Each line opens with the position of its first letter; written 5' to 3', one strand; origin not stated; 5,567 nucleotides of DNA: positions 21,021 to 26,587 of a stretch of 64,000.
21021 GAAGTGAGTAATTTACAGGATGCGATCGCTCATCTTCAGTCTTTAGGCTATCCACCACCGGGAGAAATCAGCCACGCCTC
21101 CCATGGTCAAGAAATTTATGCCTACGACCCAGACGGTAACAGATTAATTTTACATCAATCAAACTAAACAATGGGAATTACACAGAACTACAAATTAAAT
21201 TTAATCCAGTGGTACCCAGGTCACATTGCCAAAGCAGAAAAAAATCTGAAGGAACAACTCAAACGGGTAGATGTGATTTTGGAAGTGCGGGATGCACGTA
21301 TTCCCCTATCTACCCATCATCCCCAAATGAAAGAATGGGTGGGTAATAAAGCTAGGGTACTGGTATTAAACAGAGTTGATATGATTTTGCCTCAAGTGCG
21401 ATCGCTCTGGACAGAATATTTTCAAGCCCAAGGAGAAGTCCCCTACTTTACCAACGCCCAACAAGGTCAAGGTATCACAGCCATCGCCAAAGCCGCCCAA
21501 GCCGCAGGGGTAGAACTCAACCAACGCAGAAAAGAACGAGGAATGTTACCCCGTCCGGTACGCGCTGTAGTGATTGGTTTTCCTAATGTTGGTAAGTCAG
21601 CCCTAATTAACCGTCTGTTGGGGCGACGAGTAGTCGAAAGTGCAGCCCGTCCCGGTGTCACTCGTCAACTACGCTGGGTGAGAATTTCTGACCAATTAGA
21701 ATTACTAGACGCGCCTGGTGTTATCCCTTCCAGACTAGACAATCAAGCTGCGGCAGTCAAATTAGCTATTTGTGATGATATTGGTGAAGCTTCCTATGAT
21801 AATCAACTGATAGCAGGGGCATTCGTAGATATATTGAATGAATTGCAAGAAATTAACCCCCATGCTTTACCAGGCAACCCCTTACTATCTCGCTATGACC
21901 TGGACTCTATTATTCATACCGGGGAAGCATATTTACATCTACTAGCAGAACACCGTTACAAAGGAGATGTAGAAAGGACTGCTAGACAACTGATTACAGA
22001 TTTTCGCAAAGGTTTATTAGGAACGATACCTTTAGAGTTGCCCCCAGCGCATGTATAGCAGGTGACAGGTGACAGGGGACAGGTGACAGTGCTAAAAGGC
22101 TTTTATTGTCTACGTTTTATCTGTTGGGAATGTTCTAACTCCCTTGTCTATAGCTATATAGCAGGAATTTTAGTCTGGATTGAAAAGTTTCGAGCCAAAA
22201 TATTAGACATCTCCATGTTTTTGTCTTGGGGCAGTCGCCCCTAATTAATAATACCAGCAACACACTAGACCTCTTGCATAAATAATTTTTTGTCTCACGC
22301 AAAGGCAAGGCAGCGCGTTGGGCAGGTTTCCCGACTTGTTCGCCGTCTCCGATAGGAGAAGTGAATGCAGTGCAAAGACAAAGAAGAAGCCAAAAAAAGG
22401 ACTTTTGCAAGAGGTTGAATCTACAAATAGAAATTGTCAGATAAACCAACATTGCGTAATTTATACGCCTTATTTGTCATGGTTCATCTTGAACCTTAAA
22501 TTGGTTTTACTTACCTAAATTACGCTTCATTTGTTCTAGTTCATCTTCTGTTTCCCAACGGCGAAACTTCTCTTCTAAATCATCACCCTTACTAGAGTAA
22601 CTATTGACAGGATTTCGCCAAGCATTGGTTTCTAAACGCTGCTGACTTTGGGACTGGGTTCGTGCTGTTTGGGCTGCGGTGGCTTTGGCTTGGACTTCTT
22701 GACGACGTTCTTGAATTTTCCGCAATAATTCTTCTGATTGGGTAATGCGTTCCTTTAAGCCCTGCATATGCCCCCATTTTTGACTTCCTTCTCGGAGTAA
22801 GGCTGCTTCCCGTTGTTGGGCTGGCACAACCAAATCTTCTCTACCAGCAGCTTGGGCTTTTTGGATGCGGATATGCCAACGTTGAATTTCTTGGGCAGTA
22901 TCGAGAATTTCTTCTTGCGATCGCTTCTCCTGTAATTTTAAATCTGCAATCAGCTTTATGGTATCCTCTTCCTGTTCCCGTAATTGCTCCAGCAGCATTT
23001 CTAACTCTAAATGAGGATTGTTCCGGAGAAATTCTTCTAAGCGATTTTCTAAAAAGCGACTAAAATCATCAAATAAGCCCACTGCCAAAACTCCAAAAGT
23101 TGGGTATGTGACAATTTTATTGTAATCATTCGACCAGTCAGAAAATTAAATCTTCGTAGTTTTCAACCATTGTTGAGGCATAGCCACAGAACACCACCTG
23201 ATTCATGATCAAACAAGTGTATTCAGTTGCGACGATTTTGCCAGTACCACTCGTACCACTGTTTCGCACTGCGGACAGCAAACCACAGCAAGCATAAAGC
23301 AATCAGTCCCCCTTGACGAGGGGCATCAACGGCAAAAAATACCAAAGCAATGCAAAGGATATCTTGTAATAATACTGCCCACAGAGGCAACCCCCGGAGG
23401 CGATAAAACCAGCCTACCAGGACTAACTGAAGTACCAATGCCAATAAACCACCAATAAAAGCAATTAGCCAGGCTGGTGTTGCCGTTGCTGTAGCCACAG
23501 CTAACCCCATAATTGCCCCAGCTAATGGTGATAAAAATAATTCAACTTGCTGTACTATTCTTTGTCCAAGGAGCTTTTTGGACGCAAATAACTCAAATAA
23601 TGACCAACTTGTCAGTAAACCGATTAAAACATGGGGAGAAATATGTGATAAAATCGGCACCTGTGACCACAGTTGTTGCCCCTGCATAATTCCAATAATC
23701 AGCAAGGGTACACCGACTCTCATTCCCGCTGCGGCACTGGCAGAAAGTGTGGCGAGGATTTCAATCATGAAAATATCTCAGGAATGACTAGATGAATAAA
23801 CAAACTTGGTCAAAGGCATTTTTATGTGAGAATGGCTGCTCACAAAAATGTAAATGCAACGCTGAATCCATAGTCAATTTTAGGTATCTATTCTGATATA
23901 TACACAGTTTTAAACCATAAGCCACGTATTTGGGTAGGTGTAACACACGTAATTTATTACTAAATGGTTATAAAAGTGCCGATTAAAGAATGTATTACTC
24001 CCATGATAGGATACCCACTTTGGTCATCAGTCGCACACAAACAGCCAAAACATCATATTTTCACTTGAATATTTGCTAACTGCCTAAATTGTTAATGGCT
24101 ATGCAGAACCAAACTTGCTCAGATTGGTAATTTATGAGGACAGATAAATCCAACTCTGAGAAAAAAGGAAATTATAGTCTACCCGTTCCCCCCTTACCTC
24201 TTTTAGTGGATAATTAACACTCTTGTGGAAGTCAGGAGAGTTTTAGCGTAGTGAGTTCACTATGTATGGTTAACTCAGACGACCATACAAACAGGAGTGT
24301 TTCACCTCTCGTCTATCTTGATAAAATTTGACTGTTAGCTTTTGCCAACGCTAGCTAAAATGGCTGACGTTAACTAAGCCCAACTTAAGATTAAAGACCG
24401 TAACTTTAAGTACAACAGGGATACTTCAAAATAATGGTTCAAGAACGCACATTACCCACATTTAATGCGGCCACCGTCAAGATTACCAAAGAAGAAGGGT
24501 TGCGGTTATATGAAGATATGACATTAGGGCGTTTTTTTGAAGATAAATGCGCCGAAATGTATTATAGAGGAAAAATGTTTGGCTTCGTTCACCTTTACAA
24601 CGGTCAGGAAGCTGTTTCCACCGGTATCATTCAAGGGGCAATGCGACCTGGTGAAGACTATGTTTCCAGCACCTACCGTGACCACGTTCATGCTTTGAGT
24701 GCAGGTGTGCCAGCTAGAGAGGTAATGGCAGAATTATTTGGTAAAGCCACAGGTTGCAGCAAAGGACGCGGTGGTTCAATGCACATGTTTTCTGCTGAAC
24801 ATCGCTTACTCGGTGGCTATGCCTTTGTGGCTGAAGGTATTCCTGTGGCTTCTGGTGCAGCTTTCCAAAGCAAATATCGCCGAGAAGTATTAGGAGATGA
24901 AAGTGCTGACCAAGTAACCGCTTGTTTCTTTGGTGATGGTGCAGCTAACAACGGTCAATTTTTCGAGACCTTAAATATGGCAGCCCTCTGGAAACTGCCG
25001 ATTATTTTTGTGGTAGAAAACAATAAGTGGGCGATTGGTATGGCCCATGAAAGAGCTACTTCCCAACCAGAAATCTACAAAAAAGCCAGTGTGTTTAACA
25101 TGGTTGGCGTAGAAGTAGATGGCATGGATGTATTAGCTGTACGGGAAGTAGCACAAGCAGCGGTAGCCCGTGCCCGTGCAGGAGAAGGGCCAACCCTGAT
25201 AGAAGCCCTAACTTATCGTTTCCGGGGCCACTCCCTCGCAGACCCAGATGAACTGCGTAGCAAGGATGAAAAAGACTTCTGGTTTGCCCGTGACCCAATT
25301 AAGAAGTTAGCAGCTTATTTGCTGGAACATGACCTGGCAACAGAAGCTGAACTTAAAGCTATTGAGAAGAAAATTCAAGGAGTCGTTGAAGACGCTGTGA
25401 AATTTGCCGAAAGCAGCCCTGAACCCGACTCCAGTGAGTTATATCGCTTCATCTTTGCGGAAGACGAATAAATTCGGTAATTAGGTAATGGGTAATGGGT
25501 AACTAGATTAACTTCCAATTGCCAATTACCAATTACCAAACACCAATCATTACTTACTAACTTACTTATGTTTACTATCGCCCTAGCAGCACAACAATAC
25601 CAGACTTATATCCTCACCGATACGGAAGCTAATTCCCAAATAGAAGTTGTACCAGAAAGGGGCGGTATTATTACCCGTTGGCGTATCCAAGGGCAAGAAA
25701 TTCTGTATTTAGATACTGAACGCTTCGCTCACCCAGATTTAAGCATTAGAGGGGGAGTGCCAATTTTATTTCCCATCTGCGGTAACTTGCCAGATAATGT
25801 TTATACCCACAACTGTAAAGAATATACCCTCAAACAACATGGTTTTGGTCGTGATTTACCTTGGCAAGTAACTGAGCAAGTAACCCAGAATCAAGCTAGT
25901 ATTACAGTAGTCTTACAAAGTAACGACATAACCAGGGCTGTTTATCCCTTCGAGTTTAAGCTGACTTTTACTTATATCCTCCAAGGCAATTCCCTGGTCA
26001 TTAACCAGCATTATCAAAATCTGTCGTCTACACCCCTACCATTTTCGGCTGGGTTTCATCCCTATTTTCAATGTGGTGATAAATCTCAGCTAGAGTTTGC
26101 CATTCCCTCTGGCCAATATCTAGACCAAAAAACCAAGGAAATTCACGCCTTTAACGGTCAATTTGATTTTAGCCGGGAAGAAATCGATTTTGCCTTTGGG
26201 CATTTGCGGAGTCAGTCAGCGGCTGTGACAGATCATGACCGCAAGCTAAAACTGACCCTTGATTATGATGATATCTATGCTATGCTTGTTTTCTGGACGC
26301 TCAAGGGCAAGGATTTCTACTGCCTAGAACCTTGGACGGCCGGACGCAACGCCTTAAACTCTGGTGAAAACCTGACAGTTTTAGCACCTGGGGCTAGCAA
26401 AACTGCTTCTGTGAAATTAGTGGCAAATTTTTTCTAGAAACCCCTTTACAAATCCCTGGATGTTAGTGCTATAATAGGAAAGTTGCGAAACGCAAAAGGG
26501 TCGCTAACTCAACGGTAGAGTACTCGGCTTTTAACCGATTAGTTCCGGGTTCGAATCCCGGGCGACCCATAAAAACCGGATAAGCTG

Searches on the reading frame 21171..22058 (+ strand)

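Call 75: search_protein_families(library=pfam, proteins=[window:21171-22058:+], max_evalue=0.00001)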
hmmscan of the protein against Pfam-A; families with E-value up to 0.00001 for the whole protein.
window:21171-22058:+ (295 aa): 2 families
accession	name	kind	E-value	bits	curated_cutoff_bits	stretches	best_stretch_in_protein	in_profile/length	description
PF01926.29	MMR_HSR1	-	2.9e-17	63.2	21.9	1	132-187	2-59/113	50S ribosome-binding GTPase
PF02421.24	FeoB_N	-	4e-06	26.9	27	0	132-184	3-57/156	Ferrous iron transport protein B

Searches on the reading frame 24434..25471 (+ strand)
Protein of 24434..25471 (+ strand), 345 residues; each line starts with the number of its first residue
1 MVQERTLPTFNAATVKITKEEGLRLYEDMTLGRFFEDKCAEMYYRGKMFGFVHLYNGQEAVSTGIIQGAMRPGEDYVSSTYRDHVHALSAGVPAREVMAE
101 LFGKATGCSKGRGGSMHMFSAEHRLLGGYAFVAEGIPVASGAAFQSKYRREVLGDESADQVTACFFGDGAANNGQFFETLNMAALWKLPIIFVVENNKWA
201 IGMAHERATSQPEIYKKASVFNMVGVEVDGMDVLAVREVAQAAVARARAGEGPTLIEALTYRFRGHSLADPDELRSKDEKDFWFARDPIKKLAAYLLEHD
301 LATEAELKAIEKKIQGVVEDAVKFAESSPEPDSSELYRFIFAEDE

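Call 75: search_protein_families(library=pfam, proteins=[window:24434-25471:+], max_evalue=0.00001)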
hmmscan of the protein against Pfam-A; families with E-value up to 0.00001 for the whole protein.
window:24434-25471:+ (345 aa): 1 family
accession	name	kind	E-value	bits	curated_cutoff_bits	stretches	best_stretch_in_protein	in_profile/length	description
PF00676.26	E1_dh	-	2.5e-88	296.3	22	1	29-332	3-298/300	Dehydrogenase E1 component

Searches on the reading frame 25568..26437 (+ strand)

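Call 75: search_protein_families(library=pfam, proteins=[window:25568-26437:+], max_evalue=0.00001)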
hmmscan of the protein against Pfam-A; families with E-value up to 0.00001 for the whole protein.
window:25568-26437:+ (289 aa): 1 family
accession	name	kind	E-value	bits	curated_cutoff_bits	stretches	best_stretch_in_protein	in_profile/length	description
PF01263.26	Aldose_epim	-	1.4e-29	103.8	27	1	27-283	14-297/299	Aldose 1-epimerase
